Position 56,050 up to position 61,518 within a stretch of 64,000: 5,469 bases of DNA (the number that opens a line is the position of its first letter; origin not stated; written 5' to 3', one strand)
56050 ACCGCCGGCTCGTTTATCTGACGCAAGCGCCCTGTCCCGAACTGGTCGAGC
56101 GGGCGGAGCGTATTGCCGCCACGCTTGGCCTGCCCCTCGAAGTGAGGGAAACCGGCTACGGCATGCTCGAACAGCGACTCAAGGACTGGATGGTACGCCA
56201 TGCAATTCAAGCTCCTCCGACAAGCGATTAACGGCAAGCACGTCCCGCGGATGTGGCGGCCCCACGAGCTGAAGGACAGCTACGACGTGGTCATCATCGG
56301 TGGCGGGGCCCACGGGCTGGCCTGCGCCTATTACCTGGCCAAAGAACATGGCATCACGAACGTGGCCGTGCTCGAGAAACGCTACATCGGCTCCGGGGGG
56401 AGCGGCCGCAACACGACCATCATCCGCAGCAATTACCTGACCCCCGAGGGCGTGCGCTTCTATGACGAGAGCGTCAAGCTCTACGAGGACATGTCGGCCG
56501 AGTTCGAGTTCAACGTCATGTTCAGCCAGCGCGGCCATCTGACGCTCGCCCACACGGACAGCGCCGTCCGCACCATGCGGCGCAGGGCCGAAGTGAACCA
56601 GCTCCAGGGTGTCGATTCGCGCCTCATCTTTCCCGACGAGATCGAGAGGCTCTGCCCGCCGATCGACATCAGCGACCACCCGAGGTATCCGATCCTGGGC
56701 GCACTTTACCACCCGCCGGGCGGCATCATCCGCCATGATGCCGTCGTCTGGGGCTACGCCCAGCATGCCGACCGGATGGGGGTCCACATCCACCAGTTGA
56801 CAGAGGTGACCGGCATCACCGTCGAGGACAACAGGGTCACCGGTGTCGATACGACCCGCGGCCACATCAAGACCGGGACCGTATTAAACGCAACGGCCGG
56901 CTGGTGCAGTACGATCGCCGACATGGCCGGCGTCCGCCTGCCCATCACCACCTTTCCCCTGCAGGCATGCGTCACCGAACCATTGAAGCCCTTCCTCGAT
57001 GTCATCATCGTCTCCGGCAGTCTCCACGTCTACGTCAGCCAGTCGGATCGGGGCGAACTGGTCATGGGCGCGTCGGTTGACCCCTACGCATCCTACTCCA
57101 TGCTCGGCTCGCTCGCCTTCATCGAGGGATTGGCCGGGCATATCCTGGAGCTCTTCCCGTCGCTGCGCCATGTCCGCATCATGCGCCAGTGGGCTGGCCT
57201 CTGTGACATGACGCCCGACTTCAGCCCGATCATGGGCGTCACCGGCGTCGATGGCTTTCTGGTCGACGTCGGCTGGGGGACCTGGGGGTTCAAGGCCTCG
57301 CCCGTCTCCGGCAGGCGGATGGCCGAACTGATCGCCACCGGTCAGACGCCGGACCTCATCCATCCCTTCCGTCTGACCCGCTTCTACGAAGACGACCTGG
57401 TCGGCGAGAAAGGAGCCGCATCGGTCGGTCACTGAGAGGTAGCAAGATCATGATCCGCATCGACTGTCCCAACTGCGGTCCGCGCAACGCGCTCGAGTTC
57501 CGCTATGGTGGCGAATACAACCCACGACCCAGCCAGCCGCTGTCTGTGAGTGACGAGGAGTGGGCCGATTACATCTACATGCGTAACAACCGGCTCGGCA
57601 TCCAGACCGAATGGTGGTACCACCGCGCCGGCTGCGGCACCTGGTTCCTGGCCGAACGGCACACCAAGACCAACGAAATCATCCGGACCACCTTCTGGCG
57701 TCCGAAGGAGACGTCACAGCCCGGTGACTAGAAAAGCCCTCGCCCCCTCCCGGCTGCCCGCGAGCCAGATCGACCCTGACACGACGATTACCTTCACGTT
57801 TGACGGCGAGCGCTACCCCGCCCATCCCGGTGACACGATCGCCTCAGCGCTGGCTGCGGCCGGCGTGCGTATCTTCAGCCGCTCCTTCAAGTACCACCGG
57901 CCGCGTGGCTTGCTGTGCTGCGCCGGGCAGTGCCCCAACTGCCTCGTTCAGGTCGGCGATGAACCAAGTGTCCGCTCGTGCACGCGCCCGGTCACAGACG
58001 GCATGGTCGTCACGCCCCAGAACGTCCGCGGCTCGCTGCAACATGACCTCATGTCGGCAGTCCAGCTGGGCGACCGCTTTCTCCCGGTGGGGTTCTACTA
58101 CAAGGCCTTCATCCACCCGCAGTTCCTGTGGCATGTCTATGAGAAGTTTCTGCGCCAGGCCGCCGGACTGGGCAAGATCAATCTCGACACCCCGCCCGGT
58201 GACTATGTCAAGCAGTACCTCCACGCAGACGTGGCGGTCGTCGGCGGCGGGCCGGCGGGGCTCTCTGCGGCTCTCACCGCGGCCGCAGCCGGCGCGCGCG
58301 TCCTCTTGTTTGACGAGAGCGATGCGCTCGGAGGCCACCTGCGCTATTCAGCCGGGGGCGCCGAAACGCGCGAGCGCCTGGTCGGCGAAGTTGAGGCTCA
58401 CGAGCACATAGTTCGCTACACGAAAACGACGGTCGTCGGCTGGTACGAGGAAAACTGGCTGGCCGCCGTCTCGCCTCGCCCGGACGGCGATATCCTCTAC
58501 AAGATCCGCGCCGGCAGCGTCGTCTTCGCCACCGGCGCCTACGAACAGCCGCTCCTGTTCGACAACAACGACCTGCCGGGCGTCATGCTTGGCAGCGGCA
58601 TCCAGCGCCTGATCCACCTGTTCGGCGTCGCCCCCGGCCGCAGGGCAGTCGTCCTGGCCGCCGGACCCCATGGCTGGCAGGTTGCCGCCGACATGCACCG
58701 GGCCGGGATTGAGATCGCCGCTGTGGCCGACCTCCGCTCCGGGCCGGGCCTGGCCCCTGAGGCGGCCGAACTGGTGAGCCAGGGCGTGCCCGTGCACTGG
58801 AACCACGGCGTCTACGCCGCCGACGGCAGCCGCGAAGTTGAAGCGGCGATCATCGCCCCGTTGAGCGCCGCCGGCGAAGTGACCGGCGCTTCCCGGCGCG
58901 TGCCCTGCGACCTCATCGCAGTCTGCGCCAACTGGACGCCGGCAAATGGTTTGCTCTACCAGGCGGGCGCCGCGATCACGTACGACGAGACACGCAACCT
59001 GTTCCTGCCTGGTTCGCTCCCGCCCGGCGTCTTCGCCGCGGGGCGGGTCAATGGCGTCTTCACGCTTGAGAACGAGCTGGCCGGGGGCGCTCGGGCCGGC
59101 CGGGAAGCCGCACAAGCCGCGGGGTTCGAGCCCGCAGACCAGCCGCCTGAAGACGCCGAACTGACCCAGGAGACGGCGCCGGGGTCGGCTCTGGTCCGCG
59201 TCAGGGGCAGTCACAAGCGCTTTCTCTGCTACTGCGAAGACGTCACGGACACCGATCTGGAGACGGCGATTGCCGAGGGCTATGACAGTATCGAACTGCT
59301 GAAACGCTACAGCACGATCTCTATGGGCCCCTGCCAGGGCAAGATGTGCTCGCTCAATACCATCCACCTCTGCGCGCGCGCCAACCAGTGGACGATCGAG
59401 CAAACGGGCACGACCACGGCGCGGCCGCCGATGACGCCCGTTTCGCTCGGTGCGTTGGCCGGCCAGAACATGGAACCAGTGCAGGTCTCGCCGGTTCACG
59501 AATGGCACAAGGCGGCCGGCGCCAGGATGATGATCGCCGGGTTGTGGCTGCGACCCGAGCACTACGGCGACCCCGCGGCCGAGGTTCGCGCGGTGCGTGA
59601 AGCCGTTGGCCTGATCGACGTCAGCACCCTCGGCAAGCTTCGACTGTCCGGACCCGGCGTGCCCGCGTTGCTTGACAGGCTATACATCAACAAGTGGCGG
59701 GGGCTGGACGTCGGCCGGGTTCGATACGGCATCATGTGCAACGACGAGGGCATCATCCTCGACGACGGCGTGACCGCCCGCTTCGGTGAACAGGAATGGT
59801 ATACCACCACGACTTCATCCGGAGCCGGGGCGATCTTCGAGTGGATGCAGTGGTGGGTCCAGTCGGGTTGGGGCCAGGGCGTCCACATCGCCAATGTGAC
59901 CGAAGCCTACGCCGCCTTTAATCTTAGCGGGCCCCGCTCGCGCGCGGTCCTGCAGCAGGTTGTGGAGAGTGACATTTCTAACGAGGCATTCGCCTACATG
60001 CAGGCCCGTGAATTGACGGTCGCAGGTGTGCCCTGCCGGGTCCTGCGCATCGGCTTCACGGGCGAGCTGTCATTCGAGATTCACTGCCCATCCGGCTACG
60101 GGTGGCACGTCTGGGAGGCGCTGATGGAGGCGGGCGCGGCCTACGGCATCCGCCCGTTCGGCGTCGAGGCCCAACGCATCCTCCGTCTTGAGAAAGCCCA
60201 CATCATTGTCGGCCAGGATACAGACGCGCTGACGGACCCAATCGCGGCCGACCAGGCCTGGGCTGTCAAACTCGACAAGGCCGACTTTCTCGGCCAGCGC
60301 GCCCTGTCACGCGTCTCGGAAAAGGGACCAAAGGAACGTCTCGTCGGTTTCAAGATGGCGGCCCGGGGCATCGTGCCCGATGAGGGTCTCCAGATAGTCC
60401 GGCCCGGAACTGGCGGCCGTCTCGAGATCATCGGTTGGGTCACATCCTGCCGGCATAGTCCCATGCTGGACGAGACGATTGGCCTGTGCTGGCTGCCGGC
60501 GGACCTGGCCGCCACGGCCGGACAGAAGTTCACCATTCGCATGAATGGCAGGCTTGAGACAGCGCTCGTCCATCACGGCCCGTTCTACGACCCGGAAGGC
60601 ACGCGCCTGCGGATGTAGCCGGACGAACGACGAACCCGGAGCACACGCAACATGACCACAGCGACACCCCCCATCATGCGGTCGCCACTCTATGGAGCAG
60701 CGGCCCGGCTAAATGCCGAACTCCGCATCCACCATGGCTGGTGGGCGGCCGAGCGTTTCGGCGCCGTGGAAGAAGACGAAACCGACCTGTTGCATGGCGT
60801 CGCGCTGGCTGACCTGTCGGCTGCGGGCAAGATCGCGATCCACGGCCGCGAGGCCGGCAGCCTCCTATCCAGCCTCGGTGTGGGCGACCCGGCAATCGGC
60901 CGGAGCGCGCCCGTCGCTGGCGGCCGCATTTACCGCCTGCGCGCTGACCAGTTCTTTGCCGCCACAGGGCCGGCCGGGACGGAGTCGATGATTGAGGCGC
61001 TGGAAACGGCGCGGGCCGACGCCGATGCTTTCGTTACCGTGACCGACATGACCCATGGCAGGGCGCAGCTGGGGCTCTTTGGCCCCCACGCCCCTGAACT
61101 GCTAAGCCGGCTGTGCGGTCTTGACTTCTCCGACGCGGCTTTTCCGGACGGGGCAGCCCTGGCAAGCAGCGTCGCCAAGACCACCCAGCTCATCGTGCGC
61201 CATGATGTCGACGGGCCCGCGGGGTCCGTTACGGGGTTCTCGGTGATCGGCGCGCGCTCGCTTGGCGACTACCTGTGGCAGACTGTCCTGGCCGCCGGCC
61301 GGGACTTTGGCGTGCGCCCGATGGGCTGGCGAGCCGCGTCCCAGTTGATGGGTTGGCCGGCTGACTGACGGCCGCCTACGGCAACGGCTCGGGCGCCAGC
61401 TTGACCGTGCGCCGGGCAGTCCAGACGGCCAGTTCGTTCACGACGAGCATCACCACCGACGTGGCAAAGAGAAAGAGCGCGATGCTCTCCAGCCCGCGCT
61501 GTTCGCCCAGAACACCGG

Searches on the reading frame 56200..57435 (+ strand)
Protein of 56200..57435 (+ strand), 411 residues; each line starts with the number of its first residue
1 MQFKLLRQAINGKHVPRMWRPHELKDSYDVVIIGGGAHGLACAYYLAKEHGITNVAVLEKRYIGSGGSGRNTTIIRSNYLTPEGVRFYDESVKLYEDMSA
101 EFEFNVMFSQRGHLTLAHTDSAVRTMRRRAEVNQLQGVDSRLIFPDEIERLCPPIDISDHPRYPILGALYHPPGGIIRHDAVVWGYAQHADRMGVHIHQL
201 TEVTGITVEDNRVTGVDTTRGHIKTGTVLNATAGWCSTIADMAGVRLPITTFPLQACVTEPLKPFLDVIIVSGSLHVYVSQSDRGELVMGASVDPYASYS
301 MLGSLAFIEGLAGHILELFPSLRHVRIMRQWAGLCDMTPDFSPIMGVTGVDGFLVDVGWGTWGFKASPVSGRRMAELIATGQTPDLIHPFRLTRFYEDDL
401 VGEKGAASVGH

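Call 21: search_protein_families(library=pfam, proteins=[window:56200-57435:+], max_evalue=0.0001)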
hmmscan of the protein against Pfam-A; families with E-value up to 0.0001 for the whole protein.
window:56200-57435:+ (411 aa): 7 families
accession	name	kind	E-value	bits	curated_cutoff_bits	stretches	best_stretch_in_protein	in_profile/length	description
PF01266.30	DAO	-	9e-73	246.2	27.9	1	29-377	1-353/353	FAD dependent oxidoreductase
PF01946.23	Thi4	-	1.2e-07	31.7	26.2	1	28-89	18-78/235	Thi4 family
PF00890.30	FAD_binding_2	-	2.2e-07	30.9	20.4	0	29-62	1-32/414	FAD binding domain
PF13738.12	Pyr_redox_3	-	1.2e-06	28.4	30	0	31-64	1-33/305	Pyridine nucleotide-disulphide oxidoreductase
PF13450.12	NAD_binding_8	-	6.4e-06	26.8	21.9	1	32-62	1-29/68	NAD(P)-binding Rossmann-like domain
PF07992.20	Pyr_redox_2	-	1.7e-05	24.8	26.1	0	28-65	1-38/291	Pyridine nucleotide-disulphide oxidoreductase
PF03486.20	HI0933_like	-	2.3e-05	24.4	50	0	29-61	2-32/244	HI0933-like protein Rossmann domain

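Call 60: search_protein_families(library=ncbifam, proteins=[window:56200-57435:+], max_evalue=0.00001)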
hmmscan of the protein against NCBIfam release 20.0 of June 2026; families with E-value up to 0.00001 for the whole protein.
window:56200-57435:+ (411 aa): 21 families
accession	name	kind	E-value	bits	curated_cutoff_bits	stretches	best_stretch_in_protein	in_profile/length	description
TIGR01373.1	soxB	subfamily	1.4e-154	514.8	529.45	1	3-401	5-405/407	sarcosine oxidase subunit beta family protein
TIGR02352.1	thiamin_ThiO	equivalog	4.1e-27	95.2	250.8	1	30-381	1-350/351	glycine oxidase ThiO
NF001933.0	PRK00711.1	subfamily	9.4e-26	90.8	383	1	88-394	112-415/429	D-amino acid dehydrogenase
TIGR01377.1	soxA_mon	subfamily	2.5e-22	79.2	479.65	1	28-397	1-377/381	amino oxidase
NF008425.0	PRK11259.1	equivalog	3.4e-22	78.9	257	1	26-241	3-210/377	N-methyl-L-tryptophan oxidase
NF050086.1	pipecolate_AmaA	exception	2.2e-20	72.7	600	1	25-391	23-393/425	L-pipecolate oxidase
NF008726.1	PRK11728.1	equivalog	7e-15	54.7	299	1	28-253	1-219/389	L-2-hydroxyglutarate oxidase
TIGR03364.1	HpnW_proposed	hypoth_equivalog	6.9e-13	48.4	285.1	1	28-229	1-190/365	TIGR03364 family FAD-dependent oxidoreductase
TIGR03377.1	glycerol3P_GlpA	equivalog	3.7e-12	45.6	552.8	1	178-249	140-217/530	anaerobic glycerol-3-phosphate dehydrogenase subunit GlpA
TIGR03329.1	Phn_aa_oxid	hypoth_equivalog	5.5e-12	45.2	632.8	1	21-364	18-377/460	putative aminophosphonate oxidoreductase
NF033460.1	glycerol3P_ox_II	equivalog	3.1e-09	36.5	460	1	27-245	1-217/361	type 2 glycerol-3-phosphate oxidase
NF006130.0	PRK08274.1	equivalog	2.4e-08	33.2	369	0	25-86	3-63/467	FAD-dependent tricarballylate dehydrogenase TcuA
TIGR03197.1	MnmC_Cterm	equivalog_domain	2.6e-08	33.4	174.2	1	29-346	1-314/400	FAD-dependent 5-carboxymethylaminomethyl-2-thiouridine(34) oxidoreductase MnmC1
NF058655.1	CrtID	equivalog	3e-08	33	640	0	169-230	212-270/478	bifunctional phytoene desaturase/3,4-desaturase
NF009074.0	PRK12409.1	equivalog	3.1e-08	33.2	494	0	309-380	335-405/410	D-amino acid dehydrogenase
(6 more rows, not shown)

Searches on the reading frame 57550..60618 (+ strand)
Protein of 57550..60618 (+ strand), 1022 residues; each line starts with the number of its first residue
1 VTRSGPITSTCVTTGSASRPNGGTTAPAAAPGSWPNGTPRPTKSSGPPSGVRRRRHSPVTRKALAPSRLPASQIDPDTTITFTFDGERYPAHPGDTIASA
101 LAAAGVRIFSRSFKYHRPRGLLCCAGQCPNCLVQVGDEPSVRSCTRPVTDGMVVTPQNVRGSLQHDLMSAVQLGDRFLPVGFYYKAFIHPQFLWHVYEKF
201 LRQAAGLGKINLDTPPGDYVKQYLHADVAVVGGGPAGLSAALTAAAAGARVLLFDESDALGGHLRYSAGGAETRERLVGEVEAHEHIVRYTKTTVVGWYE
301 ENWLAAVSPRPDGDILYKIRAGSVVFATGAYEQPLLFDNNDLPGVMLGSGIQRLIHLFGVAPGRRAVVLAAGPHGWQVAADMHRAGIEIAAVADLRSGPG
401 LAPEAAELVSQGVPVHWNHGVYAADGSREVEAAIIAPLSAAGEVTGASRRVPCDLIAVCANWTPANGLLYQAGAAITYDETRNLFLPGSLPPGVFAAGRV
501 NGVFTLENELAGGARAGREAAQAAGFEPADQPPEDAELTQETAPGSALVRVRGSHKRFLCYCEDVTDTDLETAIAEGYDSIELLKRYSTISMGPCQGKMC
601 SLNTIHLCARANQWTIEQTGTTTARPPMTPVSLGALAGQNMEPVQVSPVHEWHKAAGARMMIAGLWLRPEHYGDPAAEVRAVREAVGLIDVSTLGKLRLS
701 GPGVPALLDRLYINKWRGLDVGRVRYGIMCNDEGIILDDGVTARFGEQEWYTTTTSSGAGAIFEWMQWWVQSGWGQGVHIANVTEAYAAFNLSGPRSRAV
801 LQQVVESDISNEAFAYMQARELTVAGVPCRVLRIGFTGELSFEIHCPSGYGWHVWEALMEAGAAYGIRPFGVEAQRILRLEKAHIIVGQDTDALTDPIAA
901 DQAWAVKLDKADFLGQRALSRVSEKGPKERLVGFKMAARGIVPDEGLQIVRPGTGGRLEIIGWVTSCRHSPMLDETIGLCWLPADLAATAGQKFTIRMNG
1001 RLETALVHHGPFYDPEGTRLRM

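Call 21: search_protein_families(library=pfam, proteins=[window:57550-60618:+], max_evalue=0.0001)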
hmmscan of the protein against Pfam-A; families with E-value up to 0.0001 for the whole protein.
window:57550-60618:+ (1022 aa): 13 families
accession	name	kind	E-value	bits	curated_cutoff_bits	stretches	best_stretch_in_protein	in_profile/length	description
PF01571.26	GCV_T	-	2.7e-76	256.6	25.6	1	649-905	1-255/255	Aminomethyltransferase folate-binding domain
PF13510.11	Fer2_4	-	3.4e-33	114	22.8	1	78-158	2-81/82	2Fe-2S iron-sulfur cluster binding domain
PF17806.6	SO_alpha_A3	-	8.1e-28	97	23.1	1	555-638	2-86/87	Sarcosine oxidase A3 domain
PF07992.20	Pyr_redox_2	-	3.1e-17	63.4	26.1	1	227-501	2-277/291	Pyridine nucleotide-disulphide oxidoreductase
PF08669.17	GCV_T_C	-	4.2e-17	62.2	25.9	1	930-1014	2-80/80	Glycine cleavage T-protein C-terminal barrel domain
PF12831.13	FAD_oxidored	-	4.5e-10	39.8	27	1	227-264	1-38/416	FAD dependent oxidoreductase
PF00890.30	FAD_binding_2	-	1e-09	38.6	20.4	1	227-275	1-49/414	FAD binding domain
PF03486.20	HI0933_like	-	1.5e-07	31.6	50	1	227-270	2-45/244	HI0933-like protein Rossmann domain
PF13450.12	NAD_binding_8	-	3e-07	31.1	21.9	1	230-265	1-36/68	NAD(P)-binding Rossmann-like domain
PF04324.20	Fer2_BFD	-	1.4e-06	29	26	1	559-600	2-40/50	BFD-like [2Fe-2S] binding domain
PF01134.28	GIDA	-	3.7e-06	26.7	22.1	1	227-283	1-58/391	Glucose inhibited division protein A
PF01946.23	Thi4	-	5.5e-06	26.2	26.2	1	220-284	12-74/235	Thi4 family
PF01266.30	DAO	-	9.5e-06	25.8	27.9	1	227-263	1-38/353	FAD dependent oxidoreductase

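Call 60: search_protein_families(library=ncbifam, proteins=[window:57550-60618:+], max_evalue=0.00001)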
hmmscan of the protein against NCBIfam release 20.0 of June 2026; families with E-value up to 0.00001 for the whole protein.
window:57550-60618:+ (1022 aa): 29 families (the best 25 are shown)
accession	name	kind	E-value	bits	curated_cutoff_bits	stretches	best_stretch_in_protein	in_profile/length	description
TIGR01372.1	soxA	subfamily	8e-269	894.5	1164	1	71-1021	9-995/996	sarcosine oxidase subunit alpha family protein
NF001567.0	PRK00389.1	subfamily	1.8e-70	237.7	300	1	645-1015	4-355/359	glycine cleavage system aminomethyltransferase GcvT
TIGR00528.1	gcvT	equivalog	4.5e-56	190.3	235.85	1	647-1013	4-360/362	glycine cleavage system aminomethyltransferase GcvT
NF053776.1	TmaoDeMthMsil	equivalog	5.6e-55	187.2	1100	1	663-1021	405-762/763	trimethylamine N-oxide demethylase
NF010093.0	PRK13579.1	equivalog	1.1e-45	156.1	459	1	640-1014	5-365/371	glycine cleavage system aminomethyltransferase GcvT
NF009133.0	PRK12486.1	equivalog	1e-21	77.3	410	1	666-1009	35-365/369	dimethylsulfoniopropionate demethylase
NF047633.1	SyrngDmethDesA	equivalog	7.5e-13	47.8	800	1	672-883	33-248/453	syringate O-demethylase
NF047885.1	VanMgalDeMLigM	equivalog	3.8e-11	42.6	580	1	677-883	37-249/461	vanillate/3-O-methylgallate O-demethylase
NF009454.0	PRK12814.1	equivalog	6.4e-11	41.3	916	0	227-267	195-235/657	putative NADPH-dependent glutamate synthase small subunit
TIGR03997.1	mycofact_OYE_2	equivalog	5.2e-10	38.3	793.15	1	227-282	381-435/645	mycofactocin system FadH/OYE family oxidoreductase 2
TIGR03377.1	glycerol3P_GlpA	equivalog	6.8e-09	34.8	552.8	1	539-618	403-483/530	anaerobic glycerol-3-phosphate dehydrogenase subunit GlpA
NF009410.0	PRK12771.1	subfamily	9.2e-09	34.4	516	1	227-267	140-180/566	NAD(P)-binding protein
NF009477.0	PRK12843.1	equivalog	1.1e-08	34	758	1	225-271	16-62/578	FAD-dependent oxidoreductase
TIGR03996.1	mycofact_OYE_1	hypoth_equivalog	1.9e-08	33.3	627.9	1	221-469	368-604/633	mycofactocin system FadH/OYE family oxidoreductase 1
TIGR01375.1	soxG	subfamily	5.5e-08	32.8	143.95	1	781-861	72-149/152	sarcosine oxidase subunit gamma family protein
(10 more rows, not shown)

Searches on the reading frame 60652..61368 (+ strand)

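Call 96: search_protein_families(library=pfam, proteins=[window:60652-61368:+], max_evalue=0.001)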
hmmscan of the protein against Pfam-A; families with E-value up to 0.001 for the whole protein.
window:60652-61368:+ (238 aa): 2 families
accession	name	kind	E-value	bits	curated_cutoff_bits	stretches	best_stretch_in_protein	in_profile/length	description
PF01571.26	GCV_T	-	1.2e-19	71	25.6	1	13-230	1-226/255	Aminomethyltransferase folate-binding domain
PF04268.17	SoxG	-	9.2e-05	23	21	1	105-211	46-145/152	Sarcosine oxidase, gamma subunit family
